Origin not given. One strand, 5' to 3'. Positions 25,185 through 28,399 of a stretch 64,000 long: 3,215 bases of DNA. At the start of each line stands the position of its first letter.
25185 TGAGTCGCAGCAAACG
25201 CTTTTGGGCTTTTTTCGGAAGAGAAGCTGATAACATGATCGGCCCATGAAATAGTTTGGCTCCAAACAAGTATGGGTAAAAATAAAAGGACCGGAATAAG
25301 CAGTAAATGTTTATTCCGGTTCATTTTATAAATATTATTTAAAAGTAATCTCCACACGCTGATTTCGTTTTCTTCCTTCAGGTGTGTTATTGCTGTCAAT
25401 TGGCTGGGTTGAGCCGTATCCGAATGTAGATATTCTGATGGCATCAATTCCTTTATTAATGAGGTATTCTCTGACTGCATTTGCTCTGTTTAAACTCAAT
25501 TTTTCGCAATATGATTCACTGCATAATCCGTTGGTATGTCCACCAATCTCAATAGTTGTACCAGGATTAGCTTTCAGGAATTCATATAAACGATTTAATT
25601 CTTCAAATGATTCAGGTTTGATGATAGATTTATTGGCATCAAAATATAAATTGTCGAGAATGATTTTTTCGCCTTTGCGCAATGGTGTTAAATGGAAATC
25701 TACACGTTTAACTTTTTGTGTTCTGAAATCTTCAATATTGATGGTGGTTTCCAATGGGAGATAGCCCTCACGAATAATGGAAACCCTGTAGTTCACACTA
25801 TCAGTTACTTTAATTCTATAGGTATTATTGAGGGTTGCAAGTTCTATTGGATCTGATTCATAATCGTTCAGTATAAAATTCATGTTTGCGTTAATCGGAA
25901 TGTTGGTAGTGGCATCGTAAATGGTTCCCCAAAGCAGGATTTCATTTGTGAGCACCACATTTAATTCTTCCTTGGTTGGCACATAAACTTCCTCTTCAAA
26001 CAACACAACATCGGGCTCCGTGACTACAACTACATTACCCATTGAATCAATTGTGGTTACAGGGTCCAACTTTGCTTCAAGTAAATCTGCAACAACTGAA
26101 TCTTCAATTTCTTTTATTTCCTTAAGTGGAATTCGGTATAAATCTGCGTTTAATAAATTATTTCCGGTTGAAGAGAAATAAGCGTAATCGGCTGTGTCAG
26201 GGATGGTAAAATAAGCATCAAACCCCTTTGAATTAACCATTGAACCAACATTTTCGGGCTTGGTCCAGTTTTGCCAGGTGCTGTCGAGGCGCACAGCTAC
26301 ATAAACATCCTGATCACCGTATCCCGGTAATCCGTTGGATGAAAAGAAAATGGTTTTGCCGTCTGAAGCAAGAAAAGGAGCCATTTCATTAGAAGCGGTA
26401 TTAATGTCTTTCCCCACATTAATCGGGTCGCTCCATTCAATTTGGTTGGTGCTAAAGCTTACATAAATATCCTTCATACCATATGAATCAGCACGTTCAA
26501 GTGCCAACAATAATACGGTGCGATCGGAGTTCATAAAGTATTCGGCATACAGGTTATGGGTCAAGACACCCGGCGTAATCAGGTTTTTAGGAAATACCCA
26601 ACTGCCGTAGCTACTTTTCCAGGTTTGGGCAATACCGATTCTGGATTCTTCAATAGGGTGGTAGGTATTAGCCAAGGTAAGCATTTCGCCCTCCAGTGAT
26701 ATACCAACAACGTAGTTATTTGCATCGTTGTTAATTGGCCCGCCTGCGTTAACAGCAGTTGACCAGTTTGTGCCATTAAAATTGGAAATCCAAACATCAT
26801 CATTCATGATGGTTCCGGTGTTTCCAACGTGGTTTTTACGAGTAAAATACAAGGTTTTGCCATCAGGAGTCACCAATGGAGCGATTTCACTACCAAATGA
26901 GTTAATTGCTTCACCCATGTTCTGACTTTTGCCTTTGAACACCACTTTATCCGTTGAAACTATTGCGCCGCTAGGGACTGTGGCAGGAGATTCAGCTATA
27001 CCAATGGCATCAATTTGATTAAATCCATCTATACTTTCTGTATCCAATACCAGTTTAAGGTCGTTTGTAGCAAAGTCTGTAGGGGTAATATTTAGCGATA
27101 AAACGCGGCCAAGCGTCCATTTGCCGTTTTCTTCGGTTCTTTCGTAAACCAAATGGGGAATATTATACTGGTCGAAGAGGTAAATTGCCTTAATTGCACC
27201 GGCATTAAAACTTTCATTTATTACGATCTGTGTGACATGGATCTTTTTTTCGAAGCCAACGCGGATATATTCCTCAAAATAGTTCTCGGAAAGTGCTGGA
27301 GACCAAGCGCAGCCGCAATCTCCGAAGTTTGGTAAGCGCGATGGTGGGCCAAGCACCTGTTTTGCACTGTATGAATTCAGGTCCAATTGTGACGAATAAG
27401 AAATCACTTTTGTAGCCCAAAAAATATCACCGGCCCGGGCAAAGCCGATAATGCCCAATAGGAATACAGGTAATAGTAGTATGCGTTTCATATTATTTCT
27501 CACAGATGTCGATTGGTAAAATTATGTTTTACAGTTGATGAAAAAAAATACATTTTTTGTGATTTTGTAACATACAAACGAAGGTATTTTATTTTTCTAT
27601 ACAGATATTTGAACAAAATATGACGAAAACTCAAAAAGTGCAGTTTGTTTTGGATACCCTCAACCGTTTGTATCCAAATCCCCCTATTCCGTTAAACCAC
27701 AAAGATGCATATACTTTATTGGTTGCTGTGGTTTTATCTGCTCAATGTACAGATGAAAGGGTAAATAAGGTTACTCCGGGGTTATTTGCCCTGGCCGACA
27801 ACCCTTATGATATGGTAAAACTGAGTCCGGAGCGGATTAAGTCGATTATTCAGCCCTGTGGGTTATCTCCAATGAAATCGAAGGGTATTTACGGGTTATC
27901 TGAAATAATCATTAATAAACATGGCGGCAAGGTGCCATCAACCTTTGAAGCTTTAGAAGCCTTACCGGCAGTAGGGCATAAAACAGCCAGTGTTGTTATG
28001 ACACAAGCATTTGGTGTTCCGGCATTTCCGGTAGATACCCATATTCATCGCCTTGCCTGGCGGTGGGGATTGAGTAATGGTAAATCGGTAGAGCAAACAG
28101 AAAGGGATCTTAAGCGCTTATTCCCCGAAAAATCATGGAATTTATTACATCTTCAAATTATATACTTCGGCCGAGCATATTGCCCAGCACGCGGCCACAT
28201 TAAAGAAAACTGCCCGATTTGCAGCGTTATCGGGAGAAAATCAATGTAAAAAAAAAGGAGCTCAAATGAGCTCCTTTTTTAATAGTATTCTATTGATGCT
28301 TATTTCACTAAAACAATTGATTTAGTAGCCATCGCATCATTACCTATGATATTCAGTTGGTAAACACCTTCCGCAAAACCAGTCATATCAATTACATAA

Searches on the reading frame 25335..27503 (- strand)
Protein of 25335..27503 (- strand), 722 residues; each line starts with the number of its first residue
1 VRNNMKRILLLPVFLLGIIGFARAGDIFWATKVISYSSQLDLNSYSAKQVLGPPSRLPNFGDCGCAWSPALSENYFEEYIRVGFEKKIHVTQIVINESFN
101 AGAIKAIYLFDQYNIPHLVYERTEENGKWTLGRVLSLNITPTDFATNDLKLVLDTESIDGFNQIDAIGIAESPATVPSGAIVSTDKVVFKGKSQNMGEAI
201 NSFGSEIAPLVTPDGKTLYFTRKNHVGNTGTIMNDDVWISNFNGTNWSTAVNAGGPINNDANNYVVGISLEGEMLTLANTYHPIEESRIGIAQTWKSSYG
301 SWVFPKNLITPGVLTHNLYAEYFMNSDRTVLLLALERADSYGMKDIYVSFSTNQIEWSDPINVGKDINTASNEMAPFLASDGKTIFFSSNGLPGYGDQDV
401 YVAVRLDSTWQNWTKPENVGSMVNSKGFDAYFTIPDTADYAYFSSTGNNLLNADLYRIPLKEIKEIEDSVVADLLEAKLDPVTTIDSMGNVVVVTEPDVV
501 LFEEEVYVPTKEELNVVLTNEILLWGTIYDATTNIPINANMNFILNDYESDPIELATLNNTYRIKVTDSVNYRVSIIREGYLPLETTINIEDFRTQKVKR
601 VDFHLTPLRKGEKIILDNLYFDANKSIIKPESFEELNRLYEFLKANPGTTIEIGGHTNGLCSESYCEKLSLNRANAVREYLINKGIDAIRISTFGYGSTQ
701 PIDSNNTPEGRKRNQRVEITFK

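Call 17: search_protein_families(library=pfam, proteins=[window:25335-27503:-], max_evalue=0.001)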
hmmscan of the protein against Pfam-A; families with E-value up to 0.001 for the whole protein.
window:25335-27503:- (722 aa): 2 families
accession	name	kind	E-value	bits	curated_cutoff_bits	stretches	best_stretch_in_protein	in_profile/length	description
PF00691.25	OmpA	-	1.4e-22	80.3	27.2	1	620-714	1-97/98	OmpA family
PF07676.18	PD40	-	2.3e-15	56.5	20.9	2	364-395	2-31/38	WD40-like Beta Propeller Repeat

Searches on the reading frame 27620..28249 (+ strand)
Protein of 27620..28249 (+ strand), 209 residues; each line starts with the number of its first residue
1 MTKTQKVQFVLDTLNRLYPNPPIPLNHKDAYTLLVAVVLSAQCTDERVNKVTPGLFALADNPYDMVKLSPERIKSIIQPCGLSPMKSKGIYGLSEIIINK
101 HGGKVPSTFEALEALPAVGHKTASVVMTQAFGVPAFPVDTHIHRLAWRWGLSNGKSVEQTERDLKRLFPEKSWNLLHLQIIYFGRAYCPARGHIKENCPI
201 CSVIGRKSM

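Call 17: search_protein_families(library=pfam, proteins=[window:27620-28249:+], max_evalue=0.001)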
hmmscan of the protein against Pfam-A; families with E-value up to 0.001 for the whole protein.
window:27620-28249:+ (209 aa): 1 family
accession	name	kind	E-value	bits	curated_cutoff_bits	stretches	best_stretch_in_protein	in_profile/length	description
PF00730.31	HhH-GPD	-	1.1e-20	74.4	26.2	1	35-169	1-107/108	HhH-GPD superfamily base excision DNA repair protein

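Call 86: find_encoding_contigs(protein=window:27620-28249:+, flank=10000, max_places=3)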
Protein window:27620-28249:+ (209 aa): 23 contigs read that carry it; 3 places shown.
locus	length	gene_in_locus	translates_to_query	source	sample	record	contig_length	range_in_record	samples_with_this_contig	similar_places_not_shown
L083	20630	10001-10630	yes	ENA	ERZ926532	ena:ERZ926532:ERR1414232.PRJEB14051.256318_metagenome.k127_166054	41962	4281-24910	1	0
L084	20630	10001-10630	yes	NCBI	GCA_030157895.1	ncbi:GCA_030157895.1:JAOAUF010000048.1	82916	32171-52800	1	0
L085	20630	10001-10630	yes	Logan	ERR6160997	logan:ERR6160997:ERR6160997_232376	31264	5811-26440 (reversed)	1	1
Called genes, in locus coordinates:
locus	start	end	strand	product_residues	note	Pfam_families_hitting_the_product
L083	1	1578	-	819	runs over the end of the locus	PF13620:CarboxypepD_reg, PF13715:CarbopepD_reg_2, PF18939:DUF5686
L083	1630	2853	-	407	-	PF13505:OMP_b-brl (weak)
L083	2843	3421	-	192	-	PF07638:Sigma70_ECF (weak), PF04542:Sigma70_r2, PF00196:GerE (faint), PF08281:Sigma70_r4_2, PF04545:Sigma70_r4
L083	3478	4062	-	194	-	PF01725:Ham1p_like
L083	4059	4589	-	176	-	-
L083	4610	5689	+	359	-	PF01063:Aminotran_4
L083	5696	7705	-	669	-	PF25900:PAPPA, PF07676:PD40 (weak), PF00691:OmpA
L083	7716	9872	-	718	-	PF07676:PD40 (weak), PF00691:OmpA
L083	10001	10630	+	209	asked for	PF00730:HhH-GPD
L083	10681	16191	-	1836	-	PF07705:CARDB (faint), PF21471:Reelin_subrepeat-B (faint), PF00801:PKD, PF18911:PKD_4, PF18962:Por_Secre_tail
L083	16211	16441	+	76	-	-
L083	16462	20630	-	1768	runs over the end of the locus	PF20009:GEVED, PF07705:CARDB (faint), PF00801:PKD, PF18911:PKD_4, PF18962:Por_Secre_tail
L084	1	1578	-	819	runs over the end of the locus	PF13620:CarboxypepD_reg, PF13715:CarbopepD_reg_2, PF18939:DUF5686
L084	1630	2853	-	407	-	PF13505:OMP_b-brl (weak)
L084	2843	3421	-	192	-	PF07638:Sigma70_ECF (weak), PF04542:Sigma70_r2, PF00196:GerE (faint), PF08281:Sigma70_r4_2, PF04545:Sigma70_r4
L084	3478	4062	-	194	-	PF01725:Ham1p_like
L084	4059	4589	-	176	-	-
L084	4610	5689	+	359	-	PF01063:Aminotran_4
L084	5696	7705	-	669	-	PF25900:PAPPA, PF07676:PD40 (weak), PF00691:OmpA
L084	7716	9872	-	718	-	PF07676:PD40 (weak), PF00691:OmpA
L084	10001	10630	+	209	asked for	PF00730:HhH-GPD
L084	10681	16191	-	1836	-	PF07705:CARDB (faint), PF21471:Reelin_subrepeat-B (faint), PF00801:PKD, PF18911:PKD_4, PF18962:Por_Secre_tail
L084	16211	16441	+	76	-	-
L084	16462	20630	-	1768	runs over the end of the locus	PF20009:GEVED, PF07705:CARDB (faint), PF00801:PKD, PF18911:PKD_4, PF18962:Por_Secre_tail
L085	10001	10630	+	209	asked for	PF00730:HhH-GPD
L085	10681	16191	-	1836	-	PF07705:CARDB (faint), PF21471:Reelin_subrepeat-B (faint), PF00801:PKD, PF18911:PKD_4, PF18962:Por_Secre_tail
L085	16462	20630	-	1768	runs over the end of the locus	PF20009:GEVED, PF07705:CARDB (faint), PF00801:PKD, PF18911:PKD_4, PF18962:Por_Secre_tail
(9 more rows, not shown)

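Call 91: list_cluster_members(proteins=[L084:10684-16191:-, window:27623-28249:+])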
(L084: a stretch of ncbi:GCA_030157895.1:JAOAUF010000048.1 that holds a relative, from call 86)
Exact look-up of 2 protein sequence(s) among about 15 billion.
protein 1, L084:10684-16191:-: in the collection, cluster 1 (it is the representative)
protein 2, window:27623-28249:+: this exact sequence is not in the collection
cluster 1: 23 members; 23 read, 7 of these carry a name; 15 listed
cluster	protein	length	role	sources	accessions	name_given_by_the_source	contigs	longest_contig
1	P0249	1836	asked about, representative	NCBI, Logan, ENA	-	-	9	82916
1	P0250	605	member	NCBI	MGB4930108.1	MAG: PKD domain-containing protein, partial [Chitinophagales bacterium]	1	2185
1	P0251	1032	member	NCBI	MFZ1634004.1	MAG: hypothetical protein WAT43_09030, partial [Chitinophagales bacterium]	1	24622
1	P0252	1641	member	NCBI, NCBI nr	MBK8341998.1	MAG: hypothetical protein IPL12_00970 [Bacteroidetes bacterium] | hypothetical protein [Bacteroidota bacterium]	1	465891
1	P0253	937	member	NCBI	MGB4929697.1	MAG: hypothetical protein WBP43_06990 [Chitinophagales bacterium]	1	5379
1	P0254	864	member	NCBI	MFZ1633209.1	MAG: PKD domain-containing protein, partial [Chitinophagales bacterium]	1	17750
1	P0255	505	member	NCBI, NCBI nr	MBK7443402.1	MAG: hypothetical protein IPI65_18425 [Bacteroidetes bacterium] | hypothetical protein [Bacteroidota bacterium]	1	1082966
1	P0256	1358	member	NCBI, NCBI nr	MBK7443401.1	MAG: PKD domain-containing protein [Bacteroidetes bacterium] | PKD domain-containing protein [Bacteroidota bacterium]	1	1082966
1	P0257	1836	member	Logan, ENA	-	-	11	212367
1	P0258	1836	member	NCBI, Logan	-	-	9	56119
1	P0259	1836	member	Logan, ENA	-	-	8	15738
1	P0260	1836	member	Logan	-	-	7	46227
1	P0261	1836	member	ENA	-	-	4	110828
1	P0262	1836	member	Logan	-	-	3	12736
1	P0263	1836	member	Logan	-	-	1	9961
